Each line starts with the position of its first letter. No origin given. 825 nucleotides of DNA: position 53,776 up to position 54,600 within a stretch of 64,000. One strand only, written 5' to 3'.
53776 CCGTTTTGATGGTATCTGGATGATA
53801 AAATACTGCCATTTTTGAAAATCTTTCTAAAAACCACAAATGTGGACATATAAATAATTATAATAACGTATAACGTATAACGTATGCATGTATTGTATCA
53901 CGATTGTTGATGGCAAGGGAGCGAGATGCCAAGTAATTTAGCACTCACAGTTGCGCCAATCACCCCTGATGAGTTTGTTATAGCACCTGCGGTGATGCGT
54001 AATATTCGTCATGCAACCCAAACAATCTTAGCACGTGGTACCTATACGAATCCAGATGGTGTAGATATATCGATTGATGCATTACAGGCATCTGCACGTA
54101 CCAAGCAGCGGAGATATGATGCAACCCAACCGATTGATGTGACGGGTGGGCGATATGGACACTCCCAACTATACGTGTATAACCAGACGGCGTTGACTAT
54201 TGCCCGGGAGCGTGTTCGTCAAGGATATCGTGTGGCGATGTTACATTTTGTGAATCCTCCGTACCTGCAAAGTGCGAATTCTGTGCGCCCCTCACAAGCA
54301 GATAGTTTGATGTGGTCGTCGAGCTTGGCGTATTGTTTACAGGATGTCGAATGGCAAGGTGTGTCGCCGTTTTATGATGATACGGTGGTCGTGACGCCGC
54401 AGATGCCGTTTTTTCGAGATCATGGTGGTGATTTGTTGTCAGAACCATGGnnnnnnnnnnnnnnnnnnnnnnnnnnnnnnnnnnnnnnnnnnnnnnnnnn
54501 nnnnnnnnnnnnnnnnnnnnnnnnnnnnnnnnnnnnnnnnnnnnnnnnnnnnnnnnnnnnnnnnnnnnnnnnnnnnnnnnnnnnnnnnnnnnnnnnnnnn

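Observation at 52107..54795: Both PARG-like paralogues lack the canonical GGG...QEE catalytic loop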

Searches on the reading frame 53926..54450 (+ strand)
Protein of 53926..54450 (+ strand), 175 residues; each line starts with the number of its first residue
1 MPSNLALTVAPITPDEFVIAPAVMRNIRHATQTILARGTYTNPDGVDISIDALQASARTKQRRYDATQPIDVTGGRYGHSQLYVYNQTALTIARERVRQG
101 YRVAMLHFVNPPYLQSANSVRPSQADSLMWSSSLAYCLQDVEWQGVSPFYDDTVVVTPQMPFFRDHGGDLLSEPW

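Call 8: search_solved_structures(query=window:53926-54450:+, max_evalue=10, show_alignments=5)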
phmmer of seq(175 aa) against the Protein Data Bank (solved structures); distinct sequences matched with E-value up to 10: 9.
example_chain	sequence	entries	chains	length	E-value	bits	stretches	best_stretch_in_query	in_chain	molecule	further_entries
3sig_A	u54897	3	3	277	1.1e-05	28.5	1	27-175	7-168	poly(ADP-ribose) glycohydrolase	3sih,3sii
3sij_A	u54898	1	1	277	1.9e-05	27.7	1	27-175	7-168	poly(ADP-ribose) glycohydrolase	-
5zde_C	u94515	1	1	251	0.06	16.3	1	139-174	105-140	Poly ADP-ribose glycohydrolase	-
5zdg_C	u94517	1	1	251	0.06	16.3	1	139-174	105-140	Poly APD-ribose glycohydrolase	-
5zdf_A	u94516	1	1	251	0.06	16.3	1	139-174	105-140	Poly ADP-ribose glycohydrolase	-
5zdd_A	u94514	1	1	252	0.061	16.3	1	139-174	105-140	Poly ADP-ribose glycohydrolase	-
5zdb_A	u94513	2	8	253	0.061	16.3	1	139-174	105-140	Poly ADP-ribose glycohydrolase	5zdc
5zda_A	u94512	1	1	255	0.062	16.3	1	139-174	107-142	poly ADP-ribose glycohydrolase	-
2xyn_A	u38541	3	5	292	1.2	12.1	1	43-99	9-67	TYROSINE-PROTEIN KINASE ABL2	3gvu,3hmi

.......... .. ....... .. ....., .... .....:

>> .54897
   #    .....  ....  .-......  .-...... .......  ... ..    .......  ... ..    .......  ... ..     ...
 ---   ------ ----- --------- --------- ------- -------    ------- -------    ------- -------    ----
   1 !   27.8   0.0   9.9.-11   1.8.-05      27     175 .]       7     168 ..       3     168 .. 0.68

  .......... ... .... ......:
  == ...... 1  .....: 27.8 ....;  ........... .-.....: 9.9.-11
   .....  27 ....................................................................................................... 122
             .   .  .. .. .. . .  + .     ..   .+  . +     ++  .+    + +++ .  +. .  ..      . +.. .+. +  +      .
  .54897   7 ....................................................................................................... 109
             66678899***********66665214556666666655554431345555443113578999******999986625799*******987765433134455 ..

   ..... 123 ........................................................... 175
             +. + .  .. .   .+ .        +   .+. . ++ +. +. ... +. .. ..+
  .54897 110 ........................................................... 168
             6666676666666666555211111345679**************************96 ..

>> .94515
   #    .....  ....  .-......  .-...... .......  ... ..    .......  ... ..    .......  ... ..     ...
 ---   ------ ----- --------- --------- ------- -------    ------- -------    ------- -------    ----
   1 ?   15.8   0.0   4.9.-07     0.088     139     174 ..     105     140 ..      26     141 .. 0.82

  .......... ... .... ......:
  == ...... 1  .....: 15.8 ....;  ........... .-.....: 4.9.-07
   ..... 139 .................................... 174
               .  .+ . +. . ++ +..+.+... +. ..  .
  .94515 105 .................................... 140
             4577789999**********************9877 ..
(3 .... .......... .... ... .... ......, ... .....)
